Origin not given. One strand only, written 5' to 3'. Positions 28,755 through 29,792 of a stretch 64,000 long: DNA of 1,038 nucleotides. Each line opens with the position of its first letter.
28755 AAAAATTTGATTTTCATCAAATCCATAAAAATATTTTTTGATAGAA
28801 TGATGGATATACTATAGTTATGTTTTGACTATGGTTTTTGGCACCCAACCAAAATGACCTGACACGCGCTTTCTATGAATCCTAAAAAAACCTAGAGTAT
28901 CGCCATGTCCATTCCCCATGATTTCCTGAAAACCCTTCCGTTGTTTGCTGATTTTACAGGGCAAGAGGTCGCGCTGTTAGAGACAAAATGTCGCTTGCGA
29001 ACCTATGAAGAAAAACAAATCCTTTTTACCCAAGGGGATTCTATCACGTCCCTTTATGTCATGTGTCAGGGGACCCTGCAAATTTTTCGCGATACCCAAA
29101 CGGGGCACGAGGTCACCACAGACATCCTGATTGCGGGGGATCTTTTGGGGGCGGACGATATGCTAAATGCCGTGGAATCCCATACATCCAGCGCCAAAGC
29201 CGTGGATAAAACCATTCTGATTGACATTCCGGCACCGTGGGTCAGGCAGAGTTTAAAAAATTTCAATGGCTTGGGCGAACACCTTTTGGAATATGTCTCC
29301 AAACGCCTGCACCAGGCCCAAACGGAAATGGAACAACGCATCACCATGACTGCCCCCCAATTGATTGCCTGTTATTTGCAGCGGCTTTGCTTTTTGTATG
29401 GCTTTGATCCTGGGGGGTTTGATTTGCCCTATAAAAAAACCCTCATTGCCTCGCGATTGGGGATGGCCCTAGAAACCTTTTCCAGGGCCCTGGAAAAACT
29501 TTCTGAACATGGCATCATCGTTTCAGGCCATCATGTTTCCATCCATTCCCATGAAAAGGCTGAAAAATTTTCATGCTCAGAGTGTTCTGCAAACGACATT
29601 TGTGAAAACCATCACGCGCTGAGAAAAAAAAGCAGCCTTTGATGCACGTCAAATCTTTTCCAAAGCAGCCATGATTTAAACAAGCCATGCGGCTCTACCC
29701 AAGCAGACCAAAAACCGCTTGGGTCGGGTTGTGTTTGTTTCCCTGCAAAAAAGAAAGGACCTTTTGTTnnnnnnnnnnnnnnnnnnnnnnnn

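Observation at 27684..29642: The cassette contains a CRP-like half-site TGTGA, and the island encodes an atypical Crp/Fnr regulator with a C-terminal Cys cluster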

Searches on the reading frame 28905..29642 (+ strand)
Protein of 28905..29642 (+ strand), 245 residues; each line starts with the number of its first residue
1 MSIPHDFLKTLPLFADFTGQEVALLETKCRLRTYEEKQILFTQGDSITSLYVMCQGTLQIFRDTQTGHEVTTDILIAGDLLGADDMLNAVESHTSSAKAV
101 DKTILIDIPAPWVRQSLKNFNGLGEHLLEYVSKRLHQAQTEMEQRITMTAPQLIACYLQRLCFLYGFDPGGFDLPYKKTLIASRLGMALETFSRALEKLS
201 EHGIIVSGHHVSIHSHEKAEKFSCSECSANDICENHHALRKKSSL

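Call 14: search_protein_families(library=pfam, proteins=[window:28905-29642:+], max_evalue=0.01)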
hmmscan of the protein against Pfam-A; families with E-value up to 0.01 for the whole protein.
window:28905-29642:+ (245 aa): 2 families
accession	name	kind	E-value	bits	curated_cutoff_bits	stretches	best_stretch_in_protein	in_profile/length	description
PF00027.35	cNMP_binding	-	2.7e-13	50.1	27.5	1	32-115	2-84/89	Cyclic nucleotide-binding domain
PF13545.12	HTH_Crp_2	-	1.2e-09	38.5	27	1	155-217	4-65/70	Crp-like helix-turn-helix domain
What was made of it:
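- Checked: ORF 28905-29642 carries cNMP_binding (E 2.7e-13) and HTH_Crp_2 (E 1.2e-9) (call 14).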

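Call 15: search_protein_families(library=ncbifam, proteins=[window:28905-29642:+], max_evalue=0.01)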
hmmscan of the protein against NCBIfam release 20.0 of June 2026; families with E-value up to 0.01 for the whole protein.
window:28905-29642:+ (245 aa): 11 families
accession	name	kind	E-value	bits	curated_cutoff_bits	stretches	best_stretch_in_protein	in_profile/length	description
NF006901.0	PRK09392.1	equivalog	8.1e-23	81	211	1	8-223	9-221/236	transcriptional activator FtrB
NF008365.0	PRK11161.1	subfamily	5.8e-20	71.6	228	1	32-223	50-243/250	fumarate/nitrate reduction transcriptional regulator Fnr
NF050815.1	TransActFtrBCaul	equivalog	5.8e-15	55.2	300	1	8-217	11-217/251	transcriptional activator FtrB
NF041163.2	encap_f2b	equivalog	2.4e-13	50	400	1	7-179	72-245/450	family 2B encapsulin nanocompartment shell protein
NF008732.0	PRK11753.1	equivalog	3.8e-12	46.1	266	1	22-208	16-205/214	cAMP-activated global transcriptional regulator CRP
NF050806.1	TransRegFixKCaul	equivalog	5e-09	35.7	300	1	21-206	15-195/215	transcriptional regulator FixK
TIGR03697.1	NtcA_cyano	equivalog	1e-07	31.9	244.95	1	39-213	3-180/193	global nitrogen regulator NtcA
TIGR03896.1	cyc_nuc_ocin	subfamily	3.1e-07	30.1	161.05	1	9-142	141-273/317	bacteriocin-type transport-associated protein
NF045989.1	TransRegFnrLRhodb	equivalog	1.2e-06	28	300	1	19-208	26-218/245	transcriptional regulator FnrL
NF007707.0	PRK10402.1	subfamily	0.0017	18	180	1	26-144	28-145/226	transcriptional regulator YeiL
NF058543.1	ActPatMycb56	equivalog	0.0036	16.2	460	1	12-89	2-78/317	acetyltransferase Pat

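Call 24: find_homologous_proteins(query=window:28905-29642:+, max_evalue=1e-10)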
Query window:28905-29642:+ (245 aa): 88 proteins with E <= 1e-10 among 551 candidates.
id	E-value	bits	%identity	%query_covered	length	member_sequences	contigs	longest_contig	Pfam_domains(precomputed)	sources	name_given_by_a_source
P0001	1.8e-146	504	91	100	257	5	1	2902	PF13545.13,PF00027.36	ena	-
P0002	2.0e-139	481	89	100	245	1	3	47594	PF13545.13,PF00027.36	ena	-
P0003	1.1e-127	442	84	96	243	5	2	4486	PF13545.13,PF00027.36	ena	-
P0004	4.9e-125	434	80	100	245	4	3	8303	PF13545.13,PF00027.36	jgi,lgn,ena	jgi:hypothetical protein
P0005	1.2e-124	432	100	79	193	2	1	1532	PF13545.13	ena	-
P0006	9.5e-120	416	77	96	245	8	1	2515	PF13545.13,PF00027.36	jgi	jgi:CRP-like cAMP-binding protein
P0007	1.1e-75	272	51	99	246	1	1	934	PF13545.13,PF00027.36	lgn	-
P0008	9.2e-75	269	51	96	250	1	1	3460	PF13545.13,PF00027.36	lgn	-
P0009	1.9e-73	265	51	99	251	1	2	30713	PF13545.13,PF00027.36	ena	-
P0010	1.2e-72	262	50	100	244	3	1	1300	PF13545.13,PF00027.36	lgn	-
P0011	2.6e-72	261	50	99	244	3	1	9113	PF13545.13,PF00027.36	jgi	-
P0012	4.3e-72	260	50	99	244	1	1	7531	PF13545.13,PF00027.36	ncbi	-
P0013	1.8e-71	258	50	100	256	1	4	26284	PF13545.13,PF00027.36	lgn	-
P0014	2.5e-71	258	50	99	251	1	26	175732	PF13545.13,PF00027.36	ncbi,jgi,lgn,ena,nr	ncbi:MAG: Crp/Fnr family transcriptional regulator [Alphaproteobacteria bacterium]|nr:Crp/Fnr family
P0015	2.6e-71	258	50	100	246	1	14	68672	PF13545.13,PF00027.36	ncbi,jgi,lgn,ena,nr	ncbi:MAG: Crp/Fnr family transcriptional regulator [Alphaproteobacteria bacterium]|nr:Crp/Fnr family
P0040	2.6e-60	222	41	99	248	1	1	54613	PF13545.13,PF00027.36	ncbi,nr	ncbi:MAG: Crp/Fnr family transcriptional regulator [Alphaproteobacteria bacterium]|nr:Crp/Fnr family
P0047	1.3e-59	220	43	96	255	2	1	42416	PF13545.13,PF00027.36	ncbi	ncbi:MAG: Crp/Fnr family transcriptional regulator [Alphaproteobacteria bacterium]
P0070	2.6e-47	179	38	97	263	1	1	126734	PF13545.13,PF00027.36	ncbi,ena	-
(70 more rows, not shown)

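Call 27: search_solved_structures(query=A2, max_evalue=0.00001, show_alignments=2)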
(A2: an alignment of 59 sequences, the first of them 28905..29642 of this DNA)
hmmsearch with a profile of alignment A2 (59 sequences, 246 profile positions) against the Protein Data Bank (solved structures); distinct sequences matched with E-value up to 0.00001: 131 (the best 60 are shown).
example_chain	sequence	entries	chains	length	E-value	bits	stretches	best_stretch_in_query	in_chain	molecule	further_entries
3dkw_A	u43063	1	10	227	3.5e-46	160.7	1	3-222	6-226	DNR protein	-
3fx3_A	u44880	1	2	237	5.8e-45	156.7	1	7-223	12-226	Cyclic nucleotide-binding protein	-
3h3z_A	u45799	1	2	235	5.8e-45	156.6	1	7-223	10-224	Cyclic nucleotide-binding protein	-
9ya0_MA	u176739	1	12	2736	3.1e-31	111.7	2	6-113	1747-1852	PCR12, TGME49_219070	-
2z69_A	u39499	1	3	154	1.2e-27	99.9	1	3-146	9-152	DNR protein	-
9qmc_A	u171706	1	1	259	5.3e-27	97.8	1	9-221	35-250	FNR type regulator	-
9qlt_A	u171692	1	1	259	7.2e-27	97.4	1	15-221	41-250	FNR type regulator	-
8qto_A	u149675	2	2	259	1.8e-26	96.1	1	17-221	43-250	FNR type regulator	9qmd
9qll_A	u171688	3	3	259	2.2e-26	95.8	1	15-221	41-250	FNR type regulator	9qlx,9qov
5cvr_A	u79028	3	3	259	2.2e-26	95.8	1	15-221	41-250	FNR type regulator | FNR regulator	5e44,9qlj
9qly_A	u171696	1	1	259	2.6e-26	95.6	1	15-221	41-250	FNR type regulator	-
4byy_A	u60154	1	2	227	4.8e-24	88.2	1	5-220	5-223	TRANSCRIPTIONAL REGULATOR, CRP/FNR FAMILY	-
4cyd_A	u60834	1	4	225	6e-24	87.8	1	6-220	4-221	PROBABLE TRANSCRIPTION REGULATOR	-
3r6s_A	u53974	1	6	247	6.2e-24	87.8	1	5-220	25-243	transcription regulator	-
4ev0_A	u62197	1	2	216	4e-23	85.1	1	10-205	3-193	Transcription regulator, Crp family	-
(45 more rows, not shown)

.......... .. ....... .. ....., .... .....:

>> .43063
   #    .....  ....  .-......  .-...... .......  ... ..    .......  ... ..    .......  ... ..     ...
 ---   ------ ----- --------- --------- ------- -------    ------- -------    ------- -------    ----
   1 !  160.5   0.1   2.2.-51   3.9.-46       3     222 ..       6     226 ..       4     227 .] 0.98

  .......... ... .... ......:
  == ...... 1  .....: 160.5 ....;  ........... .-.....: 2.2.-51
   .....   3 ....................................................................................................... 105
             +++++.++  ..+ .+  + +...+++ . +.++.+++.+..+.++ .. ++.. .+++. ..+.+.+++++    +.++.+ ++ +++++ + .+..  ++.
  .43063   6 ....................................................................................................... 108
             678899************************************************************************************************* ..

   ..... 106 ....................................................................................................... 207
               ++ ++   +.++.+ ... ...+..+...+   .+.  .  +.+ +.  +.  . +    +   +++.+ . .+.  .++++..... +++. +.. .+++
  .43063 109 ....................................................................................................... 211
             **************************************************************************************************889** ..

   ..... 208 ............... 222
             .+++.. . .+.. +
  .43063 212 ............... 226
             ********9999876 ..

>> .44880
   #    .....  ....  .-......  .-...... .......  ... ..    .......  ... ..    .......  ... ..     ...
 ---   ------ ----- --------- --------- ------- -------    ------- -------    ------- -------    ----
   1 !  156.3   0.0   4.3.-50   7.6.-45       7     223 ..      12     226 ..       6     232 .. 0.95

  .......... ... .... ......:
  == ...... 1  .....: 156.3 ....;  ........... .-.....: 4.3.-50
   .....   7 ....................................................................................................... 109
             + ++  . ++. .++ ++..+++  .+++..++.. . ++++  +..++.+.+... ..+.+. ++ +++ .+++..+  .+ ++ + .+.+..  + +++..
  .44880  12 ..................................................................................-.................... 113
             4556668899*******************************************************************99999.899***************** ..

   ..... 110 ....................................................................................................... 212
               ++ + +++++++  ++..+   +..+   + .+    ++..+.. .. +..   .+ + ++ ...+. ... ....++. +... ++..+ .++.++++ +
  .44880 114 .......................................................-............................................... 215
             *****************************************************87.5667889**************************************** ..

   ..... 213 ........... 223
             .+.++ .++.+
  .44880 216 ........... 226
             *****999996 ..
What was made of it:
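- On FNR/FixK/DNR DNA-specificity class: It aligns to DNR's PETFSR (call 27).
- Closest known: FNR / FixK2 / DNR branch of the Crp-Fnr superfamily. Same: The E--SR recognition helix is identical to DNR's ETFSR (call 27).
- The closest solved relative is DNR, at E 3.5e-46, with an identical ETFSR motif in the aligned helix (call 27).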

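Call 31: find_encoding_contigs(protein=P0002, flank=10000, max_places=3)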
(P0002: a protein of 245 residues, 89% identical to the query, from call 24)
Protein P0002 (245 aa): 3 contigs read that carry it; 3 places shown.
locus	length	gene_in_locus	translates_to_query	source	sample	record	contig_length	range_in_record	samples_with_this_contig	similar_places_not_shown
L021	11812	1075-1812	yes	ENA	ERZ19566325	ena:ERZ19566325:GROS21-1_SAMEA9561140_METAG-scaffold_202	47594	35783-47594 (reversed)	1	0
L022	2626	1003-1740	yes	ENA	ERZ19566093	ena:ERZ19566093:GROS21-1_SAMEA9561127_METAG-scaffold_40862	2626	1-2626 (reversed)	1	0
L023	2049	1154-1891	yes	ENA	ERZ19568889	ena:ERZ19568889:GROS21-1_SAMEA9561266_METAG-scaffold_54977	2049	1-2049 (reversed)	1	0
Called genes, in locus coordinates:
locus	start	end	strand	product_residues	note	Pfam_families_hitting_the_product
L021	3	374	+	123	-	?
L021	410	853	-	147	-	PF00571:CBS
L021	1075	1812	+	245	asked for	PF00027:cNMP_binding, PF13545:HTH_Crp_2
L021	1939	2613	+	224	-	PF00011:HSP20, PF17886:ArsA_HSP20 (weak)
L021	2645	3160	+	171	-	PF18854:baeRF_family10, PF10116:Host_attach, PF18856:baeRF_family12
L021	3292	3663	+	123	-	-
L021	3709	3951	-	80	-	-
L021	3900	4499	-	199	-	PF06414:Zeta_toxin, PF13671:AAA_33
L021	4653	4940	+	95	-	-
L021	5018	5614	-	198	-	PF01386:Ribosomal_L25p, PF14693:Ribosomal_TL5_C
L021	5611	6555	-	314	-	PF13793:Pribosyltran_N, PF00156:Pribosyltran, PF14572:Pribosyl_synth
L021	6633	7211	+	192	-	PF01195:Pept_tRNA_hydro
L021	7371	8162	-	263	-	PF00563:EAL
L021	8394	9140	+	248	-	PF00072:Response_reg, PF00486:Trans_reg_C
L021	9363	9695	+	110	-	PF07345:ATPaseInh_sub_z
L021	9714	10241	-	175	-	-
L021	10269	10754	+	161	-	PF01467:CTP_transf_like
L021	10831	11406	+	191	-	PF02482:Ribosomal_S30AE, PF16321:Ribosom_S30AE_C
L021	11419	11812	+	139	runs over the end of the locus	-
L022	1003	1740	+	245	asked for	PF00027:cNMP_binding, PF13545:HTH_Crp_2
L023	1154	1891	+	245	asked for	PF00027:cNMP_binding, PF13545:HTH_Crp_2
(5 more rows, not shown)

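Call 32: find_encoding_contigs(protein=P0014, flank=5000, max_places=3)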
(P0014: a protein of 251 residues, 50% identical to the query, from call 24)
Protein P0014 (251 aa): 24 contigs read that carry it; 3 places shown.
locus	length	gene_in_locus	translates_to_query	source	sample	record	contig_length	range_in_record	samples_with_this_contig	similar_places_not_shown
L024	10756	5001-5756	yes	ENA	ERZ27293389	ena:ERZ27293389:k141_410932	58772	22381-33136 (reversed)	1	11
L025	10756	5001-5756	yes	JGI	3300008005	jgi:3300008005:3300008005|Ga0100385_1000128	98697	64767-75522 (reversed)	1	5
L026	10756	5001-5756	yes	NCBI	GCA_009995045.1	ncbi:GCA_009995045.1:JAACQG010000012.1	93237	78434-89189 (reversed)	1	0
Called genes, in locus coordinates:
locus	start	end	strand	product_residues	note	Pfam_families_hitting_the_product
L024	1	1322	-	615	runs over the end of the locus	PF00122:E1-E2_ATPase, PF00702:Hydrolase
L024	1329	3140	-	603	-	PF12551:PHBC_N, PF07167:PhaC_N, PF00561:Abhydrolase_1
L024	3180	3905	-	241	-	PF00106:adh_short, PF08659:KR, PF13460:NAD_binding_10 (weak), PF13561:adh_short_C2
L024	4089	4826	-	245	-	PF19069:DUF5765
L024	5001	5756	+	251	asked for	PF00027:cNMP_binding, PF13545:HTH_Crp_2 (weak)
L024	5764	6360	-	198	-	PF03703:bPH_2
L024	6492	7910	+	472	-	PF02874:ATP-synt_ab_N, PF00006:ATP-synt_ab, PF22919:ATP-synt_VA_C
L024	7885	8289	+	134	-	PF02823:ATP-synt_DE_N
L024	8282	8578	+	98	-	PF09527:ATPase_gene1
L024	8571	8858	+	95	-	PF12966:AtpR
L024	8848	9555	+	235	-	PF00119:ATP-synt_A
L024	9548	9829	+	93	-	PF00137:ATP-synt_C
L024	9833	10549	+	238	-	PF00430:ATP-synt_B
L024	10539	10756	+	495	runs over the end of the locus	PF02874:ATP-synt_ab_N, PF00006:ATP-synt_ab, PF00306:ATP-synt_ab_C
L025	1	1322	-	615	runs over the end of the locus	PF00122:E1-E2_ATPase, PF00702:Hydrolase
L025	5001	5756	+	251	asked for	PF00027:cNMP_binding, PF13545:HTH_Crp_2 (weak)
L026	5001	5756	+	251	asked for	PF00027:cNMP_binding, PF13545:HTH_Crp_2 (weak)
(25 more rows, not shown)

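Call 48: find_encoding_contigs(protein=P0004, flank=8000, max_places=3)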
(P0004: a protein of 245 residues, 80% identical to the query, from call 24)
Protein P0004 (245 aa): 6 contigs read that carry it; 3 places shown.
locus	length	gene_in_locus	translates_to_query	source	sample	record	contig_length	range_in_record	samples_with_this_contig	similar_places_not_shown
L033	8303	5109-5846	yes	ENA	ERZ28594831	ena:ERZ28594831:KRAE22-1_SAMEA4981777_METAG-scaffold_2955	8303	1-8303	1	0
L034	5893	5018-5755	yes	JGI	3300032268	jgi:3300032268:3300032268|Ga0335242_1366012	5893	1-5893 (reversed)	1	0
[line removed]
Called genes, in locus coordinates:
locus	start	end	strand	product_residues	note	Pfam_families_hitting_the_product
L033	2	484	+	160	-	?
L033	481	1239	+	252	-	-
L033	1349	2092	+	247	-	-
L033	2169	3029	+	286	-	PF00763:THF_DHG_CYH, PF02882:THF_DHG_CYH_C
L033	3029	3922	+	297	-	PF00702:Hydrolase, PF12710:HAD, PF08282:Hydrolase_3 (weak)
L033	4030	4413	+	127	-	-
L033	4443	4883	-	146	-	PF00571:CBS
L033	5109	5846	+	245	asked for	PF00027:cNMP_binding, PF13545:HTH_Crp_2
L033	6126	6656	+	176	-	PF00011:HSP20, PF17886:ArsA_HSP20 (weak)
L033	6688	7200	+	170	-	PF18854:baeRF_family10, PF10116:Host_attach, PF18856:baeRF_family12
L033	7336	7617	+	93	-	-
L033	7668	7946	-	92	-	-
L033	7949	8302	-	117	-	?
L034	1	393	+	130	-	?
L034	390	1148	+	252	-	-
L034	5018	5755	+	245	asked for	PF00027:cNMP_binding, PF13545:HTH_Crp_2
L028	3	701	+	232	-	?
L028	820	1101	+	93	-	-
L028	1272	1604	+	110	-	-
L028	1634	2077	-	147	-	PF00571:CBS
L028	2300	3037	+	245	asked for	PF00027:cNMP_binding, PF13545:HTH_Crp_2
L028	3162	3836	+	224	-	PF00011:HSP20, PF17886:ArsA_HSP20 (faint)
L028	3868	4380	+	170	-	PF18854:baeRF_family10, PF10116:Host_attach, PF18856:baeRF_family12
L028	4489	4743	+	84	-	-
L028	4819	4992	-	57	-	?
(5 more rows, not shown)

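Call 49: find_encoding_contigs(protein=P0009, flank=5000, max_places=2)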
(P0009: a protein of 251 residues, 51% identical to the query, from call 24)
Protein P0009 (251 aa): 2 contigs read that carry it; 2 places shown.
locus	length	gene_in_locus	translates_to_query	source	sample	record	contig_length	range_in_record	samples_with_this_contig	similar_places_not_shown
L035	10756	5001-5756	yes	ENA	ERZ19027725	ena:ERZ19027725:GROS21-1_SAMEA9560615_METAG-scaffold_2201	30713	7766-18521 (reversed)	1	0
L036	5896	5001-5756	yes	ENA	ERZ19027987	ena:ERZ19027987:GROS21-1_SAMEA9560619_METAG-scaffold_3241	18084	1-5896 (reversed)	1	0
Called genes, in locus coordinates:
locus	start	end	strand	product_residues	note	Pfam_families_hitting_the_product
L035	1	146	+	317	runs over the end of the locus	PF01073:3Beta_HSD, PF01370:Epimerase, PF04321:RmlD_sub_bind, PF13460:NAD_binding_10, PF16363:GDP_Man_Dehyd, PF07993:NAD_binding_4 (weak)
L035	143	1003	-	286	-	PF01256:Carb_kinase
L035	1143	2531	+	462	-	PF01575:MaoC_dehydratas, PF13452:FAS1_DH_region, PF01515:PTA_PTB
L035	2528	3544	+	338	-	PF00871:Acetate_kinase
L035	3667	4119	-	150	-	PF00571:CBS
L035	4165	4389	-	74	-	PF19029:DUF883_C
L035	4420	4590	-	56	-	-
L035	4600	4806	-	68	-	-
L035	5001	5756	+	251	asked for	PF00027:cNMP_binding, PF13545:HTH_Crp_2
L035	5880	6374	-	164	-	PF10116:Host_attach, PF18856:baeRF_family12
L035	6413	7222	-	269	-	PF00582:Usp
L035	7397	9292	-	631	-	PF00122:E1-E2_ATPase, PF00702:Hydrolase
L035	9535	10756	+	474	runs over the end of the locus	PF02530:Porin_2, PF19577:DcaP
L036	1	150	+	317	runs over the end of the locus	PF01073:3Beta_HSD, PF01370:Epimerase, PF04321:RmlD_sub_bind, PF13460:NAD_binding_10, PF16363:GDP_Man_Dehyd, PF07993:NAD_binding_4 (weak)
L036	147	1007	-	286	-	PF01256:Carb_kinase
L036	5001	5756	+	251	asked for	PF00027:cNMP_binding, PF13545:HTH_Crp_2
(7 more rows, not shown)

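Call 58: predict_structure(alignment_id=A2)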
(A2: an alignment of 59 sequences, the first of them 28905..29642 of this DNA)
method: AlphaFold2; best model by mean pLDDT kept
length: 245 residues; sequences in the alignment: 59
mean_pLDDT: 87.9   pTM: 0.81
mean pLDDT of the five models: 87.9, 87.7, 85.7, 85.6, 85.1
residues with pLDDT >= 90: 124; 70-90: 108; 50-70: 12; < 50: 1
segments of 3 or more residues with pLDDT < 50: none
pLDDT, mean of each block of 10 residues (from residue 1): 78 85 89 96 94 95 90 92 86 94 95 83 84 86 87 92 86 93 92 94 94 90 78 69 60
secondary structure, 60 per line:
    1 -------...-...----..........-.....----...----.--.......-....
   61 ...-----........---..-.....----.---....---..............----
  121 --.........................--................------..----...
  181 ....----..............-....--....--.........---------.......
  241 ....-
elements in order: H19-28 E30-34 E39-41 E49-55 E57-63 E69-76 H83-87 E96-99 E103-109 H110-116 H123-147 H150-165 H178-184 H189-202 E204-207 E210-213 H216-224 H234-244

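Call 63: fold_search(model_id=the predicted structure, library=pdb)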
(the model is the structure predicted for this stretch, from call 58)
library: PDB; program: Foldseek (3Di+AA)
matches with E <= 10: 1759; with E <= 0.001: 625
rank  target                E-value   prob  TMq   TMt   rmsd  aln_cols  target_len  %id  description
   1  3fx3_A                2.2e-17  1.00  0.59  0.65   5.5       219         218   26  Structure of a putative cAMP-binding regulatory protein from Silicibacter pomeroyi DSS-3 (released 2009-03-24)
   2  3h3z_A                4.2e-17  1.00  0.60  0.64   5.4       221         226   27  Crystal structure of a putative cyclic nucleotide binding protein (spoa0323) from ruegeria pomeroyi dss-3 at 2.35 A re (released 2009-05-05)
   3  3h3z_B                4.7e-17  1.00  0.60  0.64   5.4       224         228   27  Crystal structure of a putative cyclic nucleotide binding protein (spoa0323) from ruegeria pomeroyi dss-3 at 2.35 A re (released 2009-05-05)
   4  3fx3_B                5.3e-17  1.00  0.60  0.63   5.5       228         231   26  Structure of a putative cAMP-binding regulatory protein from Silicibacter pomeroyi DSS-3 (released 2009-03-24)
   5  9qly                  6.6e-17  1.00  0.80  0.85   2.4       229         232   22  Crystal structure of holo-D130A-FNR of A. fischeri (released 2026-04-08)
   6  9qll                  1.0e-16  1.00  0.83  0.86   2.4       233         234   23  Crystal structure of holo-D4A-FNR of A. fischeri (released 2026-04-08)
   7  8qto                  3.4e-16  1.00  0.82  0.85   2.5       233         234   22  CRYSTAL STRUCTURE OF HOLO-L28H-FNR OF A. FISCHERI (released 2023-11-29)
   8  5e44                  3.6e-16  1.00  0.80  0.85   2.2       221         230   24  Crystal structure of holo-FNR of A. fischeri (released 2015-12-16)
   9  9qmc                  3.8e-16  1.00  0.79  0.82   2.7       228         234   23  Crystal structure of holo-S24F-FNR of A. fischeri (released 2026-04-08)
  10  4a2u_H                5.7e-16  1.00  0.78  0.83   2.7       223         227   20  CRP(CAP) from Myco. Tuberculosis, with cAMP (released 2012-10-10)
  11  4ev0_D                1.2e-15  1.00  0.49  0.55  14.5       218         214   24  Crystal Structure of Thermus thermophilus Catabolite Activator Protein (released 2012-06-20)
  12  7pzb_A                1.9e-15  1.00  0.78  0.84   2.7       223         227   20  Structure of the Clr-cAMP-DNA complex (released 2022-11-02)
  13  9qlj                  2.1e-15  1.00  0.73  0.87   2.1       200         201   25  Crystal Structure of a Disordered Apo-form of A. Fischeri FNR (released 2026-04-08)
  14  3mzh_A                2.9e-15  1.00  0.78  0.84   2.6       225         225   20  Crystal structure of cAMP receptor protein from mycobacterium tuberculosis in complex with cAMP and its DNA binding el (released 2011-06-08)
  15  5cvr                  3.1e-15  1.00  0.72  0.85   2.1       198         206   25  Crystal structure of FNR of A. fischeri in a partially degraded form (released 2015-12-16)
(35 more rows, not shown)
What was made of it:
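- On Crp/Fnr superfamily: The AlphaFold2 model matches FNR, CRP and GlxR structures (call 63).
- Closest known: FNR / FixK2 / DNR branch of the Crp-Fnr superfamily. Same: Two-domain fold, with TM-score 0.80-0.86 to holo-FNR (call 63).
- The AlphaFold2 model has pLDDT 87.9 and TM-score 0.80-0.86 to holo-FNR (calls 58, 63).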

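Call 87: find_encoding_contigs(protein=P0040, flank=4000, max_places=1)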
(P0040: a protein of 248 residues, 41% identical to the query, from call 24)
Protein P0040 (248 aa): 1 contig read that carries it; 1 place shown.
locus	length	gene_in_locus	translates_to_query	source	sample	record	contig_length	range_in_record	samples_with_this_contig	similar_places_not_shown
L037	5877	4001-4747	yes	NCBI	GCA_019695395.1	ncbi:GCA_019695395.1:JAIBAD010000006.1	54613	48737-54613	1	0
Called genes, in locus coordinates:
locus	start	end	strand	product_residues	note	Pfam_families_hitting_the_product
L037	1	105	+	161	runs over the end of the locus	PF07885:Ion_trans_2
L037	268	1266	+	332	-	PF00871:Acetate_kinase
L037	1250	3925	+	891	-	PF00690:Cation_ATPase_N, PF00122:E1-E2_ATPase, PF00702:Hydrolase, PF13246:Cation_ATPase, PF08282:Hydrolase_3 (weak), PF00689:Cation_ATPase_C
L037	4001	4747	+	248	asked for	PF00027:cNMP_binding, PF13545:HTH_Crp_2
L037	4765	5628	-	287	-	PF00582:Usp (weak)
